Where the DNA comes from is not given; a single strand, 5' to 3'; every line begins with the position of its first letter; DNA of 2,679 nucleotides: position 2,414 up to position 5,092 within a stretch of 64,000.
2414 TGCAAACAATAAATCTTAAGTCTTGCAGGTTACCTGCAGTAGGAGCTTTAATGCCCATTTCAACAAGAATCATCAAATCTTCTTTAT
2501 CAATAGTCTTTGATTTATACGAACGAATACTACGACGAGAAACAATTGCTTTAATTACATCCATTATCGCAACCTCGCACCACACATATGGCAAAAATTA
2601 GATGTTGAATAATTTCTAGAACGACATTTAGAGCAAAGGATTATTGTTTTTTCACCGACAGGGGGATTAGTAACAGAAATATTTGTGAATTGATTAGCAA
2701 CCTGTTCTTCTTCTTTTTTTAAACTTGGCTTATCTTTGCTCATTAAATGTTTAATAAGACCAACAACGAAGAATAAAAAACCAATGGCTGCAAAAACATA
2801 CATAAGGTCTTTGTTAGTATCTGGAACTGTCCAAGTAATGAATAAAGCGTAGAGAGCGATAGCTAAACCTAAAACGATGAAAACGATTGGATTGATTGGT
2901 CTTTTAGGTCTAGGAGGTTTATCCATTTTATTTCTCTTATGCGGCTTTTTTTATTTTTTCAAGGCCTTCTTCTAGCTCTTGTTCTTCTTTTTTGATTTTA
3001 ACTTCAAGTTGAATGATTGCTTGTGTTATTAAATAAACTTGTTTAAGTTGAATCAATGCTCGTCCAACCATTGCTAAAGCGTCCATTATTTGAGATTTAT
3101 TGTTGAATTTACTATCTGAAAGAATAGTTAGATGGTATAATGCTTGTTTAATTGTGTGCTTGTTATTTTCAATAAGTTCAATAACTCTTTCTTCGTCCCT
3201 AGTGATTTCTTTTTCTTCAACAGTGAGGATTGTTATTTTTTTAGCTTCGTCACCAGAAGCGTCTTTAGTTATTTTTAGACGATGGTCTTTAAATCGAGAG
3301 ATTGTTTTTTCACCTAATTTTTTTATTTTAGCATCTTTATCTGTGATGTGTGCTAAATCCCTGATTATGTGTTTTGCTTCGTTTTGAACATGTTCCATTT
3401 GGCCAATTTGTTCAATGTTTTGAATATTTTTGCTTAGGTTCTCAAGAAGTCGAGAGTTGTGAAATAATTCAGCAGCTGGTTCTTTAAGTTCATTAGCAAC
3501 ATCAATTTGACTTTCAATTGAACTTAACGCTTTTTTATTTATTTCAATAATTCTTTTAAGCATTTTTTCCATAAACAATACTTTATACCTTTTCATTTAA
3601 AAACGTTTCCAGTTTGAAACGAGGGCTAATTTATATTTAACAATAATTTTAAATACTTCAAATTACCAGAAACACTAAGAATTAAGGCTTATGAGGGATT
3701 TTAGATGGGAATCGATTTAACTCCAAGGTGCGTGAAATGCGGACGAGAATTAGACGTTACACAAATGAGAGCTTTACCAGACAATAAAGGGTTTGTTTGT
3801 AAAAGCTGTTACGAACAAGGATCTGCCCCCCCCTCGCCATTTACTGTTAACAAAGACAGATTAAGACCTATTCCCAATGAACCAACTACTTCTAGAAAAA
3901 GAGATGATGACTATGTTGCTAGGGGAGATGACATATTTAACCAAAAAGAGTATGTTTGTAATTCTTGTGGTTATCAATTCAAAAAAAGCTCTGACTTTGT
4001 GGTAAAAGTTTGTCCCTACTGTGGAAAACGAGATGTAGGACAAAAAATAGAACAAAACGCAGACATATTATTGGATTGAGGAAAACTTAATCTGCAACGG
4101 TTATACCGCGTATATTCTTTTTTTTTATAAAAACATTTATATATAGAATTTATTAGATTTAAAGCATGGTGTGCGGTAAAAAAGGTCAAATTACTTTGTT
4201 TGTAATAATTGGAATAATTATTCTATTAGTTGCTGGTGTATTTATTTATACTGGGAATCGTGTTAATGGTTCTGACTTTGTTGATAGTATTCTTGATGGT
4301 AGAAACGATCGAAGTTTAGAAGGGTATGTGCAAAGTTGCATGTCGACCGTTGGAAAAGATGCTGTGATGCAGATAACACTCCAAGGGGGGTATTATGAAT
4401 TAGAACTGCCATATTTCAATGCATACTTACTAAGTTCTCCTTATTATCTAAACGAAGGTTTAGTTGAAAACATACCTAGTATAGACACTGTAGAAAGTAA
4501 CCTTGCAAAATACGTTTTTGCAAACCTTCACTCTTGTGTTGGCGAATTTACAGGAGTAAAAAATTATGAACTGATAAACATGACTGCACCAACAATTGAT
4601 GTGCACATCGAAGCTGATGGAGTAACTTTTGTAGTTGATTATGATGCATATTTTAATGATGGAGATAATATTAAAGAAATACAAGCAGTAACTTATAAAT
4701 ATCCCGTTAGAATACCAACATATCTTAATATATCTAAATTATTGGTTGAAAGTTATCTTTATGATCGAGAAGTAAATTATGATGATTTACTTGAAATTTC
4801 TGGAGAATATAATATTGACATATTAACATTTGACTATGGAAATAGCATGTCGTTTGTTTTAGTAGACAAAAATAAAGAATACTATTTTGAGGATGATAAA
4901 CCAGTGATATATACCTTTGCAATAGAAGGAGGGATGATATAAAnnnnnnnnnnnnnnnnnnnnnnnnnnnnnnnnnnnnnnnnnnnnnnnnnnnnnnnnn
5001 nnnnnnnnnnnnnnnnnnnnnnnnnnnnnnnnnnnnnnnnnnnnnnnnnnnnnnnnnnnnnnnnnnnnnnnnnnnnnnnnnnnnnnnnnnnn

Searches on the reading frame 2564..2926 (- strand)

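Call 78: search_protein_families(library=ncbifam, proteins=[window:2564-2926:-], max_evalue=0.1)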
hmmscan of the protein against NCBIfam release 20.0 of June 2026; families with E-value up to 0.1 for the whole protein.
window:2564-2926:- (120 aa): 3 families
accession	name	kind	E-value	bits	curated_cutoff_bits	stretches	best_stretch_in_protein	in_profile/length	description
NF046000.1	MAG1210_fam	subfamily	0.012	14.3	275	1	14-84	70-139/550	MAG1210 family protein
TIGR01195.1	oadG_fam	subfamily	0.043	14.4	36.05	0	44-78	18-51/84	sodium pump decarboxylases, gamma subunit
NF041635.1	STM3941_fam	subfamily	0.061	13.2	40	1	15-74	9-68/157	STM3941 family protein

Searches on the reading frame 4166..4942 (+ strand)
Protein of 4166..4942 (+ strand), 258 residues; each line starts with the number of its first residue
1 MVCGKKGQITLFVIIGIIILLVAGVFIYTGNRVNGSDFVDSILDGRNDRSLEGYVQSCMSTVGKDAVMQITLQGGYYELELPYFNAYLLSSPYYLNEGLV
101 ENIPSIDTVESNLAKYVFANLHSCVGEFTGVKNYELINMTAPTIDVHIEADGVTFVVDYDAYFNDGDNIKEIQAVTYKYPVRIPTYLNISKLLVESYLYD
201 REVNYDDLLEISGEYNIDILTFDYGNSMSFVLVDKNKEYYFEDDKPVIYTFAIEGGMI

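Call 59: search_protein_families(library=pfam, proteins=[window:4166-4942:+], max_evalue=0.1)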
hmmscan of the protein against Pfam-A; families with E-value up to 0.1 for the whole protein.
window:4166-4942:+ (258 aa): 1 family
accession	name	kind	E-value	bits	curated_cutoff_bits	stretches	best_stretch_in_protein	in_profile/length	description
PF16405.10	DUF5013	-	0.053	14.1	28.5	1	69-121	68-123/149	Domain of unknown function (DUF5013)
